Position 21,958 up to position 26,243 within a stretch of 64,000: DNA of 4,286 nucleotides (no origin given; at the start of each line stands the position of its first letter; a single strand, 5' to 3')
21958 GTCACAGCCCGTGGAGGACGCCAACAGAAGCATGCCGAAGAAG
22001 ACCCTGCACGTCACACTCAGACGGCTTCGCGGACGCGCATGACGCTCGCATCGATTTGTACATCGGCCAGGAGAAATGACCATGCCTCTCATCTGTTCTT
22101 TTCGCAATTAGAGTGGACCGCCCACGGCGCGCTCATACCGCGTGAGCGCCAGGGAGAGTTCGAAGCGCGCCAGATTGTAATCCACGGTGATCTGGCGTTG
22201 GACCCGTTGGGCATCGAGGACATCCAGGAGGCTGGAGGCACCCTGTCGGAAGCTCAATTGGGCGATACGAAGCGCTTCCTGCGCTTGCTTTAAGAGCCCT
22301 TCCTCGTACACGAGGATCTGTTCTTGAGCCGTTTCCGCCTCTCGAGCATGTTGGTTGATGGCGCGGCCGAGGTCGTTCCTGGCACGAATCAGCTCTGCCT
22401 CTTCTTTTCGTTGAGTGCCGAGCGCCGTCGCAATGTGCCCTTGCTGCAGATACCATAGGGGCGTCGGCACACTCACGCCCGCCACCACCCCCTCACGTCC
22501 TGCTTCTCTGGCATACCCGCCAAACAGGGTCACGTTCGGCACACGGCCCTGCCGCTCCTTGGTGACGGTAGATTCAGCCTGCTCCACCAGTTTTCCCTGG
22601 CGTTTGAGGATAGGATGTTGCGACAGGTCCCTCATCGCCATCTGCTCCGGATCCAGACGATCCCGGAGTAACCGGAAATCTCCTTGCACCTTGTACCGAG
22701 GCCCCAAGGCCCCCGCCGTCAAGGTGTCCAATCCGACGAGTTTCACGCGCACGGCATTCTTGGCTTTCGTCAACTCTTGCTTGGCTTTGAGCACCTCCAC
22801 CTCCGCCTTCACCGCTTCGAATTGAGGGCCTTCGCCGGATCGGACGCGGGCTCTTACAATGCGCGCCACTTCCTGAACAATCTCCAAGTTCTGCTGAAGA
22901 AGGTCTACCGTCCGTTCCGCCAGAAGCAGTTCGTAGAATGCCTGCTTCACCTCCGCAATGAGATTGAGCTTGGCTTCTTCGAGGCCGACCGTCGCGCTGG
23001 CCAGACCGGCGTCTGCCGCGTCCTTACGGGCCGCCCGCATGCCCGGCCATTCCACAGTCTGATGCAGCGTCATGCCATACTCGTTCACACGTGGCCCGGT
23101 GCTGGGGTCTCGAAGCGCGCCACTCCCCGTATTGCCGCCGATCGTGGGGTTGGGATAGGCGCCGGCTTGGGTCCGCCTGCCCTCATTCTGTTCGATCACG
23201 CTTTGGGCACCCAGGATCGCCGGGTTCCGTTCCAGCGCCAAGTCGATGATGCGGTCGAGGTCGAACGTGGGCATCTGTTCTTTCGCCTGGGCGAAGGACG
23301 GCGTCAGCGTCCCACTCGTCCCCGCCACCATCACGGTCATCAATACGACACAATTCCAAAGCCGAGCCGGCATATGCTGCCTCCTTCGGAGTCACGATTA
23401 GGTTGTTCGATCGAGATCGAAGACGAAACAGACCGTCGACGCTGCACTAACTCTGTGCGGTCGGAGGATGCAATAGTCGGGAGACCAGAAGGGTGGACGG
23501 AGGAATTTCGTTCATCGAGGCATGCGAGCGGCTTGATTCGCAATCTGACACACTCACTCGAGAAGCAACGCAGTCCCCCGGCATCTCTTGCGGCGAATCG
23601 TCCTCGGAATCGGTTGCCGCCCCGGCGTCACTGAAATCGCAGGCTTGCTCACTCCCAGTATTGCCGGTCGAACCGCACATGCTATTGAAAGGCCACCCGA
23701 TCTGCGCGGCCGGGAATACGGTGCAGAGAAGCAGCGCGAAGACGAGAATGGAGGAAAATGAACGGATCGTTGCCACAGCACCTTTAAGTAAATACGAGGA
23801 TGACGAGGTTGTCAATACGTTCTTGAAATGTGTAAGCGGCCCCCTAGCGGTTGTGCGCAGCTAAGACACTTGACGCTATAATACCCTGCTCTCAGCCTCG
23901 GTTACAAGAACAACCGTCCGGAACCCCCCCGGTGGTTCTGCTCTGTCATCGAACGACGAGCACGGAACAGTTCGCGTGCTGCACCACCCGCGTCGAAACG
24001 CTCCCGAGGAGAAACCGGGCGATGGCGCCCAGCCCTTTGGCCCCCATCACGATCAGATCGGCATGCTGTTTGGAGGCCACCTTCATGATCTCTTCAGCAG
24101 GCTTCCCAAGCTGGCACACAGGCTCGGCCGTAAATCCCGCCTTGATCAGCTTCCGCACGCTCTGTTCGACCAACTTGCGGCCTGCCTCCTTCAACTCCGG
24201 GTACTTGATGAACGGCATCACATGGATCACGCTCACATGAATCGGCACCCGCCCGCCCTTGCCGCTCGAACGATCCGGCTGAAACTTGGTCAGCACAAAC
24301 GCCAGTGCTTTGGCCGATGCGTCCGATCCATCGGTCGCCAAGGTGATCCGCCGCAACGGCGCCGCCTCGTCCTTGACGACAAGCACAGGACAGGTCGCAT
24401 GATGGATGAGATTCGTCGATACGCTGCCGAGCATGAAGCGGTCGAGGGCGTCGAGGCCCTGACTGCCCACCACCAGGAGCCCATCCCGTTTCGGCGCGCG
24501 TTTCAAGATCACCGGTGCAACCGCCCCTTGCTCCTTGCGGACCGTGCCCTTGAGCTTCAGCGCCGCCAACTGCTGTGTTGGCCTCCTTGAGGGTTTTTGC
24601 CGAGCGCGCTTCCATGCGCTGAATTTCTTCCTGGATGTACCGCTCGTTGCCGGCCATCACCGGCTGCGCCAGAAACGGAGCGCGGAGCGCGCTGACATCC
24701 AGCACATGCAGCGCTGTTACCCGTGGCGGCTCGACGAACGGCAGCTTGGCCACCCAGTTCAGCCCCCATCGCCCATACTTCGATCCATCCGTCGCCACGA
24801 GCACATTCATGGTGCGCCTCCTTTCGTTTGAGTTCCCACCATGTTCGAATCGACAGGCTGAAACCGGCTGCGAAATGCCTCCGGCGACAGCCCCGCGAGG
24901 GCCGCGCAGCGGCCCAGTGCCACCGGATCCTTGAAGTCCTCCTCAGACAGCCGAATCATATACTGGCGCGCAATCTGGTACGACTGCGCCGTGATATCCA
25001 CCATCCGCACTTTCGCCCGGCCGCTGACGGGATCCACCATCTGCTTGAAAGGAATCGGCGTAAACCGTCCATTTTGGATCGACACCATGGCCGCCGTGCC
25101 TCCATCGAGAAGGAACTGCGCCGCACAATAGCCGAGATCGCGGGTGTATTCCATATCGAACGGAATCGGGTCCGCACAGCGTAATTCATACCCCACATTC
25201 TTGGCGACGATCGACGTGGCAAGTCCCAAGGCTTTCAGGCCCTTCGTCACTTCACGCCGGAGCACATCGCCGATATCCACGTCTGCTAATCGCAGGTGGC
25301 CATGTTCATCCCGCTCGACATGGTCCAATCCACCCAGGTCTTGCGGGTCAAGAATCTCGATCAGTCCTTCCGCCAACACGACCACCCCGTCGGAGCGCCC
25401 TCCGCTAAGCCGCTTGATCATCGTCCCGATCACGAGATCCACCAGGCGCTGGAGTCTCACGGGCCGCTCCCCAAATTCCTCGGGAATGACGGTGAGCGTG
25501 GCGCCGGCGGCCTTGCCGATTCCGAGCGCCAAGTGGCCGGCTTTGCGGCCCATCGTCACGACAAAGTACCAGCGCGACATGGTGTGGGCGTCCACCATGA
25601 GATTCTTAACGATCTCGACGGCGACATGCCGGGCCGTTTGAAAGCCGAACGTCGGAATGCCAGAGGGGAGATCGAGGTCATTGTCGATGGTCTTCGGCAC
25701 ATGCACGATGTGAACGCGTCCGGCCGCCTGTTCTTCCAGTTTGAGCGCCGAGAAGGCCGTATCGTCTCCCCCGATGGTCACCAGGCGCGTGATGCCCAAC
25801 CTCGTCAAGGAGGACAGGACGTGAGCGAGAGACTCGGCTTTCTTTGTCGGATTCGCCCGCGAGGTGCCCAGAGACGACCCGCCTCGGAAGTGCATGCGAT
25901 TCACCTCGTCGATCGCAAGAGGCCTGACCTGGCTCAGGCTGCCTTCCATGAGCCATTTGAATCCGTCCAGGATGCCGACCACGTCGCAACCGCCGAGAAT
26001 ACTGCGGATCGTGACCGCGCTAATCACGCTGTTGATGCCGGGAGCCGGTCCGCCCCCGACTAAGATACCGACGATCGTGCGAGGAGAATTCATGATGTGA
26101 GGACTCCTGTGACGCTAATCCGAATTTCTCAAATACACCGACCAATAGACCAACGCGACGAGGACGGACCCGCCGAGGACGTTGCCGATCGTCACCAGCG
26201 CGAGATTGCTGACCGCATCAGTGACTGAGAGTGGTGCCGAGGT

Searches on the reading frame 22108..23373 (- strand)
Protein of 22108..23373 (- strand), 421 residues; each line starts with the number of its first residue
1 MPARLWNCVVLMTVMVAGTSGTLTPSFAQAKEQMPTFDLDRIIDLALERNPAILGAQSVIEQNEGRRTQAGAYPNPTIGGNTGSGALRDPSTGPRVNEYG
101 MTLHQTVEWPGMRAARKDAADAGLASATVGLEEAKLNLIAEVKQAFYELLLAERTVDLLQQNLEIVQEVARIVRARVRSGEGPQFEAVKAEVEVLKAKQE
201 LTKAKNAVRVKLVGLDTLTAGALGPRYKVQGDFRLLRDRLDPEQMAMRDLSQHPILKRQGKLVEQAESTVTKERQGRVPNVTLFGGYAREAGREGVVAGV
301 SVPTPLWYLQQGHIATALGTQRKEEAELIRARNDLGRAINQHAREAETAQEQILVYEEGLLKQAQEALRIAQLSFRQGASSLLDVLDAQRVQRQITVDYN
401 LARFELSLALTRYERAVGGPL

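Call 55: search_protein_families(library=pfam, proteins=[window:22108-23373:-])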
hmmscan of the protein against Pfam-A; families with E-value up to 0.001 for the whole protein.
window:22108-23373:- (421 aa): 1 family
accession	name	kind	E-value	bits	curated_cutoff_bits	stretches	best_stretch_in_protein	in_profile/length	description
PF02321.23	OEP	-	7.7e-46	156.7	22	2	39-219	1-186/187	Outer membrane efflux protein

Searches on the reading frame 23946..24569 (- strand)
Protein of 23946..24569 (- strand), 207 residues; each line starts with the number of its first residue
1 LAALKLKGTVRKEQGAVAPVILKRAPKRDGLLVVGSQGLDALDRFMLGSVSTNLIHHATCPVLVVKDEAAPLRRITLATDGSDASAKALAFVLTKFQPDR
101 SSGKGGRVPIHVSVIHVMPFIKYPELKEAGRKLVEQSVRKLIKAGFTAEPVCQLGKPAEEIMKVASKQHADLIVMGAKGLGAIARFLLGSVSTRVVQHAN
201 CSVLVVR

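Call 55: search_protein_families(library=pfam, proteins=[window:23946-24569:-])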
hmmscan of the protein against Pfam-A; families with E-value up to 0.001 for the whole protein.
window:23946-24569:- (207 aa): 1 family
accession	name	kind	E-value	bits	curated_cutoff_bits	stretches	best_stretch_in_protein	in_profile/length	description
PF00582.32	Usp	-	3.3e-40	138.3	24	2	73-207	3-141/141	Universal stress protein family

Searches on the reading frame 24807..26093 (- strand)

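Call 55: search_protein_families(library=pfam, proteins=[window:24807-26093:-])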
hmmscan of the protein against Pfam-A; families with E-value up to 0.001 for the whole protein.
window:24807-26093:- (428 aa): 1 family
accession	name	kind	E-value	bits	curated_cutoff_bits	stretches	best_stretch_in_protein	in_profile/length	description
PF00365.25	PFK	-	1.3e-52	179.3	30.9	1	8-328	2-277/277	Phosphofructokinase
